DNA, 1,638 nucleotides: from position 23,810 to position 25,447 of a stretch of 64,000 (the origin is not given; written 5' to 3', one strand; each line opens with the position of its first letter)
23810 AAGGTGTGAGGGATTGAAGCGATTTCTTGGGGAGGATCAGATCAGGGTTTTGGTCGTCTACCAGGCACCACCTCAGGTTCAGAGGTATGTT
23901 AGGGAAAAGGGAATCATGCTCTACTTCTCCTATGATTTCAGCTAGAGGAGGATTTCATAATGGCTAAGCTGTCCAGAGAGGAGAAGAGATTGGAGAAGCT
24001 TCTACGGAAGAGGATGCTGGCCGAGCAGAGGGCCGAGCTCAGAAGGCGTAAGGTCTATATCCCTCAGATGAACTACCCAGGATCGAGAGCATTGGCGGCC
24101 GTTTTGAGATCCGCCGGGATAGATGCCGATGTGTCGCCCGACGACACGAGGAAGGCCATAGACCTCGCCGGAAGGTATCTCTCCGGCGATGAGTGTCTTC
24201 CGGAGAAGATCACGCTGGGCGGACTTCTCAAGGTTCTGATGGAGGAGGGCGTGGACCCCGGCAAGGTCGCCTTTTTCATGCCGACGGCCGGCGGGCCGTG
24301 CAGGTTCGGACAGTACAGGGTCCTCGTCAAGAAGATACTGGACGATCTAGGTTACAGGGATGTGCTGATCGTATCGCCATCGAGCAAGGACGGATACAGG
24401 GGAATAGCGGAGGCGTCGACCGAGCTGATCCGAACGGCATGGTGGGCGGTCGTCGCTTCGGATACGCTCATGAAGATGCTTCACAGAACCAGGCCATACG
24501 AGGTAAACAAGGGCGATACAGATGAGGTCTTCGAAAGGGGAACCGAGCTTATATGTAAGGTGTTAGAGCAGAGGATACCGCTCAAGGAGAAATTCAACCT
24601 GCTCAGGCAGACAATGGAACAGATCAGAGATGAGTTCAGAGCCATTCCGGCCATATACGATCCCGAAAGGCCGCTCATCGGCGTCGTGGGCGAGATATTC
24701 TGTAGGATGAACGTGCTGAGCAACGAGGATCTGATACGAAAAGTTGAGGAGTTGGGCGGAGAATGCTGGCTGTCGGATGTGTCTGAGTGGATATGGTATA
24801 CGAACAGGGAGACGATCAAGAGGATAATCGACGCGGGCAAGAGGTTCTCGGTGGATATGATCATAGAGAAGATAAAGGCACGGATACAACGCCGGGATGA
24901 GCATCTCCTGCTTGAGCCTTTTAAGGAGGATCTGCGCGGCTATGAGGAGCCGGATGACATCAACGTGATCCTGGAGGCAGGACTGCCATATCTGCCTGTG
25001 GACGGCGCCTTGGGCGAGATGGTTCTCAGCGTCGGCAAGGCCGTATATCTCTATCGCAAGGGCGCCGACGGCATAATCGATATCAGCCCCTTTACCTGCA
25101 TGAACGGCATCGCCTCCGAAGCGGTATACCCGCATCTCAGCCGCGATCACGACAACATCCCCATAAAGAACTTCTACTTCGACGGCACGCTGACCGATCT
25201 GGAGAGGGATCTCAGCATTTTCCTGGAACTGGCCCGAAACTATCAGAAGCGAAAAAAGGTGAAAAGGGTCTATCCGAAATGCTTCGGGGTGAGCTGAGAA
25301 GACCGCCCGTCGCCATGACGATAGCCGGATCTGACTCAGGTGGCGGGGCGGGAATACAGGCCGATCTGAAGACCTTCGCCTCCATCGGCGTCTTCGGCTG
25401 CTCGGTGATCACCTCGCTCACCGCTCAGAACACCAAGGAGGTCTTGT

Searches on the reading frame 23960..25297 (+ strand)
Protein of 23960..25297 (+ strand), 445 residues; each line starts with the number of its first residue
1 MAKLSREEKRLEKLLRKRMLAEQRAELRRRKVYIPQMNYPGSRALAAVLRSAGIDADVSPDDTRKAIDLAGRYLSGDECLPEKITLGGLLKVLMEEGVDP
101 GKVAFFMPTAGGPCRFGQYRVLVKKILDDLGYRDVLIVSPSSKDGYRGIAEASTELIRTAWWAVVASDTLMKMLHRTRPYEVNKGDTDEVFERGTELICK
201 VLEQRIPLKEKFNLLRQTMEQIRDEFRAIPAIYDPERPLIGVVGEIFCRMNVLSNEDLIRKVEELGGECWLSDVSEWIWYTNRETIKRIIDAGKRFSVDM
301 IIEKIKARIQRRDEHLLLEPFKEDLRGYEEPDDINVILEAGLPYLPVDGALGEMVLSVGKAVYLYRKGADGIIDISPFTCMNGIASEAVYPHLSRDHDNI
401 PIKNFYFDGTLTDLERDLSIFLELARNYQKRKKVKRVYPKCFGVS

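Call 5: search_protein_families(library=pfam, proteins=[window:23960-25297:+], max_evalue=0.1)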
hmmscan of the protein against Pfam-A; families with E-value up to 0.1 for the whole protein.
window:23960-25297:+ (445 aa): 1 family
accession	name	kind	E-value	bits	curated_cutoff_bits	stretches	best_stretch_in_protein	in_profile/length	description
PF17469.8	GP68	-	0.087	13.4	25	0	1-38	34-71/76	Gp68-like predicted RNA polymerase component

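Call 6: search_protein_families(library=ncbifam, proteins=[window:23960-25297:+], max_evalue=0.1)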
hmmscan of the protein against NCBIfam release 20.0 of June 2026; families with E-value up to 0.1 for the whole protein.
window:23960-25297:+ (445 aa): 1 family
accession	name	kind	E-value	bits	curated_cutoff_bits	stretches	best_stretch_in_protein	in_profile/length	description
NF002611.0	PRK02260.3-4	equivalog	0.064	13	277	0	364-384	65-85/158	S-ribosylhomocysteine lyase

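Call 21: find_homologous_proteins(query=window:23960-25294:+, max_evalue=1e-10)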
Query window:23960-25294:+ (445 aa): 3914 proteins with E <= 1e-10 among 8000 candidates; the best 120 are listed.
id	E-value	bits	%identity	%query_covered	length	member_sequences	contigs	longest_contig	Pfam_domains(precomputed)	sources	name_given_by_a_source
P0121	4.2e-298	1006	100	100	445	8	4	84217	-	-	-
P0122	8.1e-278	939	93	100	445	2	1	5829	-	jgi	-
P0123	6.6e-270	913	90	96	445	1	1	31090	-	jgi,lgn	jgi:predicted nucleotide-binding protein (sugar kinase/HSP70/actin superfamily)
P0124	1.4e-246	836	83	96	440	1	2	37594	-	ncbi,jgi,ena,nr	ncbi:hypothetical protein DRP77_04260 [Candidatus Poribacteria bacterium]|nr:MAG: hypothetical prote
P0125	4.2e-239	812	81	95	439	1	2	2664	-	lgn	-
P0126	2.0e-214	730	70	98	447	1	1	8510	-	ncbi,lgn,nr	ncbi:MAG: hypothetical protein SVR08_09265 [Spirochaetota bacterium]|nr:hypothetical protein [Spiroc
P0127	7.6e-214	728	70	98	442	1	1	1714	-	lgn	-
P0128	1.0e-211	721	70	98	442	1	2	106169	-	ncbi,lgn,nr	ncbi:MAG: hypothetical protein SVZ03_11890 [Spirochaetota bacterium]|nr:hypothetical protein [Spiroc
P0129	4.6e-211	719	71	98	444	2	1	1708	-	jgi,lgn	-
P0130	1.1e-207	708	69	97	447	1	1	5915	-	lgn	-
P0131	5.7e-180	617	63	93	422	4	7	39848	-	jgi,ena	-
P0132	1.1e-170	586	60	95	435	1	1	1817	-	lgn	-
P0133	1.4e-170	586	61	96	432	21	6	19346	-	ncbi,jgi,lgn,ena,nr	ncbi:MAG: hypothetical protein DRQ14_09215 [Candidatus Latescibacterota bacterium]|nr:MAG: hypotheti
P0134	2.0e-170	585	61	94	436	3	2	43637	-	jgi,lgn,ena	-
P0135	4.3e-168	578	59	94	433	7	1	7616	-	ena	-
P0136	2.0e-166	572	58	95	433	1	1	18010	PF09989.16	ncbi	ncbi:MAG: hypothetical protein V1800_18250 [Candidatus Latescibacterota bacterium]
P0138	2.7e-166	572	58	94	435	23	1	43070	PF09989.16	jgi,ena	-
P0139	7.6e-166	570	58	93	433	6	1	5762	PF09989.16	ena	-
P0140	2.5e-165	569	57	95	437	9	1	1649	PF09989.16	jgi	-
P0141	2.7e-165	568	58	95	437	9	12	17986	PF09989.16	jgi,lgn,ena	-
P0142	3.8e-165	568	60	94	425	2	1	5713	PF09989.16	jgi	-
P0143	4.1e-165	568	58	95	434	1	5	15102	PF09989.16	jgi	jgi:predicted nucleotide-binding protein (sugar kinase/HSP70/actin superfamily)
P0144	4.1e-165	568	57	95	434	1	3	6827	PF09989.16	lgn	-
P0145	7.9e-165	567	57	95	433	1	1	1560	PF09989.16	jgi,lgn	-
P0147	2.6e-164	565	57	94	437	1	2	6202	PF09989.16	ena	-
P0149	4.0e-164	565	59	93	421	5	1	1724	PF09989.16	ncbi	-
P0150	7.0e-164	564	57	95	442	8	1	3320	PF09989.16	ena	-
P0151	1.0e-163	563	57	95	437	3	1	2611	PF09989.16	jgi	jgi:predicted nucleotide-binding protein (sugar kinase/HSP70/actin superfamily)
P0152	1.5e-163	563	57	94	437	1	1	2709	PF09989.16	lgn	-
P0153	3.8e-163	561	56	95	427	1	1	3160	PF09989.16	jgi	jgi:predicted nucleotide-binding protein (sugar kinase/HSP70/actin superfamily)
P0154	4.6e-163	561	56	94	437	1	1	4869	PF09989.16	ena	-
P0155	4.9e-163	561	55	100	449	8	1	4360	PF09989.16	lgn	-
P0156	6.4e-163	561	57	95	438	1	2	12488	PF09989.16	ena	-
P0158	1.3e-162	560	56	95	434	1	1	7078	PF09989.16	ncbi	-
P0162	4.8e-162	558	57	95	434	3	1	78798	PF09989.16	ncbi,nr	ncbi:MAG: hypothetical protein J7L64_08780 [Acidobacteria bacterium]|nr:hypothetical protein [Acidob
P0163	7.5e-162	557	56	95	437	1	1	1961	PF09989.16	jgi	-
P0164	9.3e-162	557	58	90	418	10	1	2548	PF09989.16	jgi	-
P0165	1.0e-161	557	57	95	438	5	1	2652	PF09989.16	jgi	-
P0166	1.6e-161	556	57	94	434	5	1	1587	PF09989.16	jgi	jgi:predicted nucleotide-binding protein (sugar kinase/HSP70/actin superfamily)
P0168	8.9e-161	554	57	93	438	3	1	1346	PF09989.16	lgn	-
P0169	9.0e-161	554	57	93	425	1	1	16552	PF09989.16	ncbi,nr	ncbi:hypothetical protein CEE39_08015 [bacterium (candidate division B38) B3_B38]|nr:MAG: hypothetic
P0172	1.5e-160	553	58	91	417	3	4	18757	PF09989.16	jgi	-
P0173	3.4e-160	552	56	93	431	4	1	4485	PF09989.16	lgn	-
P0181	7.5e-158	544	56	91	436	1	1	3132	PF09989.16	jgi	jgi:predicted nucleotide-binding protein (sugar kinase/HSP70/actin superfamily)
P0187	7.6e-157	541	56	91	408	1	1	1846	PF09989.16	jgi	jgi:predicted nucleotide-binding protein (sugar kinase/HSP70/actin superfamily)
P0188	1.3e-156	540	56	91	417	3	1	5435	PF09989.16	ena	-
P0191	1.9e-156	539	54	95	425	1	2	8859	PF09989.16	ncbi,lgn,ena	-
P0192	2.2e-156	539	56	94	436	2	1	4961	PF09989.16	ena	-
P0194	6.3e-156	538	55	96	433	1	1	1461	PF09989.16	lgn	-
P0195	6.3e-156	538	54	95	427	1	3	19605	PF09989.16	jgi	-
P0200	2.4e-155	536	54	95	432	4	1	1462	PF09989.16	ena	-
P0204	3.3e-155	535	57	94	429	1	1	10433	PF09989.16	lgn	-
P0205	3.8e-155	535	56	94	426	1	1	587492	PF09989.16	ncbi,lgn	-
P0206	4.3e-155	535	54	95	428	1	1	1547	PF09989.16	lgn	-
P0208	6.0e-155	534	57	96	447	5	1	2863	PF09989.16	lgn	-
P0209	7.9e-155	534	57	93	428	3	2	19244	PF09989.16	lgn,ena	-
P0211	1.1e-154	533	56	92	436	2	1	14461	PF09989.16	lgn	-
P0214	1.7e-154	533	53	95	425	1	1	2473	PF09989.16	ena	-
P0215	1.8e-154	533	55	97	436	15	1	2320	PF09989.16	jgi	-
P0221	3.5e-154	532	59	89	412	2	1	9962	PF09989.16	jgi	-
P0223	6.3e-154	531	54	94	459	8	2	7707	PF09989.16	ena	-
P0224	7.9e-154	531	54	95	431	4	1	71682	PF09989.16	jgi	jgi:predicted nucleotide-binding protein (sugar kinase/HSP70/actin superfamily)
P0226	8.7e-154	530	54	93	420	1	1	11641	PF09989.16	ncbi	-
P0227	1.0e-153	530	58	89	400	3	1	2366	PF09989.16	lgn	-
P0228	1.4e-153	530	56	92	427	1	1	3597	PF09989.16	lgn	-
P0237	2.6e-153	529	55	95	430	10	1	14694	PF09989.16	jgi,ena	-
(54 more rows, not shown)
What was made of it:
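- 23960..25297 (+): Downstream host gene: the 445-aa partner of the activase gene. It is a separate gene in hundreds of genomes. Call 21 (homologues of about 400-460 aa, many with PF09989).
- The split into a ~1018-aa gene and a ~440-aa gene is the norm: call 21.
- Tried and rejected: Stand-alone partners of about 400-460 aa are the rule (call 21).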

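Call 23: find_encoding_contigs(protein=P0123, flank=8000, max_places=2)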
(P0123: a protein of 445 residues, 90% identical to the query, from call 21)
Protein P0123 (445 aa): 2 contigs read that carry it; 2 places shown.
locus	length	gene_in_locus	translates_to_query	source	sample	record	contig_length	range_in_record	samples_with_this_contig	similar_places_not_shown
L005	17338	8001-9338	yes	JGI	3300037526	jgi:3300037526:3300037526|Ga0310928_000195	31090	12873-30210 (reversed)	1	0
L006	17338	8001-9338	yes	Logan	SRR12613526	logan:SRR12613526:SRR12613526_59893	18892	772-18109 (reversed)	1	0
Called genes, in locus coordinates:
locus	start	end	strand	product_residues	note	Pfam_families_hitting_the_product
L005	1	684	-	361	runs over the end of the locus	PF00158:Sigma54_activat, PF14532:Sigma54_activ_2, PF07728:AAA_5, PF25601:AAA_lid_14, PF02954:HTH_8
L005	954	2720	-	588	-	PF07244:POTRA, PF01103:Omp85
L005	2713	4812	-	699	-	PF07584:BatA, PF13519:VWA_2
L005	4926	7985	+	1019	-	PF01869:BcrAD_BadFG, PF09989:DUF2229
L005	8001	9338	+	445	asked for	-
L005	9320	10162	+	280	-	PF08543:Phos_pyr_kin, PF00294:PfkB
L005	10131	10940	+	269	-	PF00753:Lactamase_B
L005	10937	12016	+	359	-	PF02729:OTCace_N, PF00185:OTCace, PF02748:PyrI_C (weak)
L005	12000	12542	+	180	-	PF02572:CobA_CobO_BtuR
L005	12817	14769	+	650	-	-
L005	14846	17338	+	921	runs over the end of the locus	PF16656:Pur_ac_phosph_N, PF00149:Metallophos, PF12850:Metallophos_2 (faint), PF14582:Metallophos_3 (faint), PF00149:Metallophos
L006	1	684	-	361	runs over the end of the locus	PF00158:Sigma54_activat, PF14532:Sigma54_activ_2, PF07728:AAA_5, PF25601:AAA_lid_14, PF02954:HTH_8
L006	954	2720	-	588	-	PF07244:POTRA, PF01103:Omp85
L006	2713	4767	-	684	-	PF07584:BatA, PF13519:VWA_2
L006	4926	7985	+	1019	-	PF01869:BcrAD_BadFG, PF09989:DUF2229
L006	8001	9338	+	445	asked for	-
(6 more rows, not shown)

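Call 24: find_encoding_contigs(protein=P0124, flank=8000, max_places=2)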
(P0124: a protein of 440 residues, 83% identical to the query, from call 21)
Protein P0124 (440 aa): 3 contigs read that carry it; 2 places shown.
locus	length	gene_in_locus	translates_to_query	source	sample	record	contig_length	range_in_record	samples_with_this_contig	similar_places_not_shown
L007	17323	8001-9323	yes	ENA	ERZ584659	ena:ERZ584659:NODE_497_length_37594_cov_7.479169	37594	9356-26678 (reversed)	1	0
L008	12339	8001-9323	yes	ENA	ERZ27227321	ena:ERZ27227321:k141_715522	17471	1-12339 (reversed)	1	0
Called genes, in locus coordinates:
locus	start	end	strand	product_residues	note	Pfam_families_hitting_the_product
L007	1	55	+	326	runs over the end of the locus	PF01408:GFO_IDH_MocA, PF03447:NAD_binding_3 (weak), PF02894:GFO_IDH_MocA_C, PF22725:GFO_IDH_MocA_C3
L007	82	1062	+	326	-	PF01408:GFO_IDH_MocA, PF02894:GFO_IDH_MocA_C, PF22725:GFO_IDH_MocA_C3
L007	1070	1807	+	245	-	PF02348:CTP_transf_3, PF12804:NTP_transf_3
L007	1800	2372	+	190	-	PF05685:Uma2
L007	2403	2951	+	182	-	PF05685:Uma2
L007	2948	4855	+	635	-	PF20581:DUF6785, PF20580:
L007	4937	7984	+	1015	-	PF01869:BcrAD_BadFG, PF09989:DUF2229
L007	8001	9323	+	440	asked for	-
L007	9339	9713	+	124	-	PF16526:CLZ (faint)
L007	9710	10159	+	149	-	-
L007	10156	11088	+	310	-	PF04055:Radical_SAM, PF16199:Radical_SAM_C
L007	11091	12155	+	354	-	PF01208:URO-D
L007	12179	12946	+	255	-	PF00106:adh_short, PF08659:KR, PF13561:adh_short_C2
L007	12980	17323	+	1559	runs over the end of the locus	PF06452:CBM9_1, PF16011:CBM9_2 (weak)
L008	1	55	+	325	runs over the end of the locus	PF01113:DapB_N (faint), PF01408:GFO_IDH_MocA, PF03447:NAD_binding_3 (weak), PF02894:GFO_IDH_MocA_C, PF22725:GFO_IDH_MocA_C3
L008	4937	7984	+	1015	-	PF01869:BcrAD_BadFG, PF09989:DUF2229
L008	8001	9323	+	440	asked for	-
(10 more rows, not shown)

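Call 25: find_encoding_contigs(protein=P0128, flank=8000, max_places=2)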
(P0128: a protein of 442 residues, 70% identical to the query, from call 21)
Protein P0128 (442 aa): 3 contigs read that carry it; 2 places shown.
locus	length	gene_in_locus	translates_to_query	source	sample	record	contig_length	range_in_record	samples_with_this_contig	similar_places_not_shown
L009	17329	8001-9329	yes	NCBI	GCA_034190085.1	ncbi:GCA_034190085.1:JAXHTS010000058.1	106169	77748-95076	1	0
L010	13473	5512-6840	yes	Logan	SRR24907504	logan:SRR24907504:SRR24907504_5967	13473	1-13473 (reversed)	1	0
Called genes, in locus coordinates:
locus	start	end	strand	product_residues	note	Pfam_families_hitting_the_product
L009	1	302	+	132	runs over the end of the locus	PF02310:B12-binding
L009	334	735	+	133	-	PF00903:Glyoxalase, PF13468:Glyoxalase_3, PF13669:Glyoxalase_4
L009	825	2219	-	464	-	PF00206:Lyase_1, PF10415:FumaraseC_C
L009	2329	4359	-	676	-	PF13328:HD_4, PF01966:HD, PF04607:RelA_SpoT, PF02824:TGS, PF28438:RelA_RIS, PF13291:ACT_4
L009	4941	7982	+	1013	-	PF01869:BcrAD_BadFG, PF09989:DUF2229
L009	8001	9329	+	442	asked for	-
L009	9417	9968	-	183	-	-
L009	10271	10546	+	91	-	PF12840:HTH_20, PF01022:HTH_5, PF13412:HTH_24 (weak), PF21476:PF0610-like_N (weak)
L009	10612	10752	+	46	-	-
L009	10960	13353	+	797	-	PF03176:MMPL, PF00873:ACR_tran (faint), PF02460:Patched, PF12349:Sterol-sensing, PF03176:MMPL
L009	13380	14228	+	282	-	PF07044:DUF1329, PF17131:TP_0789-like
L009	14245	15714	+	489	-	PF06980:DUF1302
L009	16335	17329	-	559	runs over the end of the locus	-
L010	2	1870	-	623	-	?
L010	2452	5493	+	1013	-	PF01869:BcrAD_BadFG, PF09989:DUF2229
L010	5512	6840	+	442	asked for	-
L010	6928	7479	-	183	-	-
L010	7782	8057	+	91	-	PF12840:HTH_20, PF01022:HTH_5, PF13412:HTH_24 (weak), PF21476:PF0610-like_N (weak)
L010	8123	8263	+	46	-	-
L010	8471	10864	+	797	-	PF03176:MMPL, PF00873:ACR_tran (faint), PF02460:Patched, PF12349:Sterol-sensing, PF03176:MMPL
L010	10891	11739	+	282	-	PF07044:DUF1329, PF17131:TP_0789-like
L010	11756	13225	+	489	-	PF06980:DUF1302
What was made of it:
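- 23960..25297 (+): Adjacent to the activase gene in L005-L010 (calls 23-25).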

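Call 52: find_encoding_contigs(protein=P0121, flank=6000, max_places=6)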
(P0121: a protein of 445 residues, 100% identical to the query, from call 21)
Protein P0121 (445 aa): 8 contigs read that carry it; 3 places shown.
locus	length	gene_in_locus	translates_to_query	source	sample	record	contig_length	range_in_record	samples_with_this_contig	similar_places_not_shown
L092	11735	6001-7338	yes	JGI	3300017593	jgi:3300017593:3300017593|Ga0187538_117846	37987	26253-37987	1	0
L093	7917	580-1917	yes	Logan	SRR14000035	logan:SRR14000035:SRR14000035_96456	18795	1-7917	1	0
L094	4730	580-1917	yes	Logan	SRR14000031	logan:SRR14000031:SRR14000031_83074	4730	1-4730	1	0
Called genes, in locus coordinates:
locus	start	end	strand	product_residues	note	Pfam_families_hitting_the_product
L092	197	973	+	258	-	PF00248:Aldo_ket_red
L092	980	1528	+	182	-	PF02525:Flavodoxin_2, PF03358:FMN_red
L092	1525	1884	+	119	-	PF01750:HycI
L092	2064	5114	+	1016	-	PF01869:BcrAD_BadFG, PF09989:DUF2229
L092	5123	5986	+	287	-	-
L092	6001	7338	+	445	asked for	-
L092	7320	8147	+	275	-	PF08543:Phos_pyr_kin, PF00294:PfkB (weak)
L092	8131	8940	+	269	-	PF00753:Lactamase_B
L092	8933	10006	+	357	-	PF02729:OTCace_N, PF00185:OTCace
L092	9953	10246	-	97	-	-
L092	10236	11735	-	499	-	PF17757:UvrB_inter, PF27431:UvrB_3rd, PF00271:Helicase_C, PF12344:UvrB, PF02151:UVR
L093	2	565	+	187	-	?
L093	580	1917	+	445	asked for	-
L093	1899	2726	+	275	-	PF08543:Phos_pyr_kin, PF00294:PfkB (weak)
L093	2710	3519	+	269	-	PF00753:Lactamase_B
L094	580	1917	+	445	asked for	-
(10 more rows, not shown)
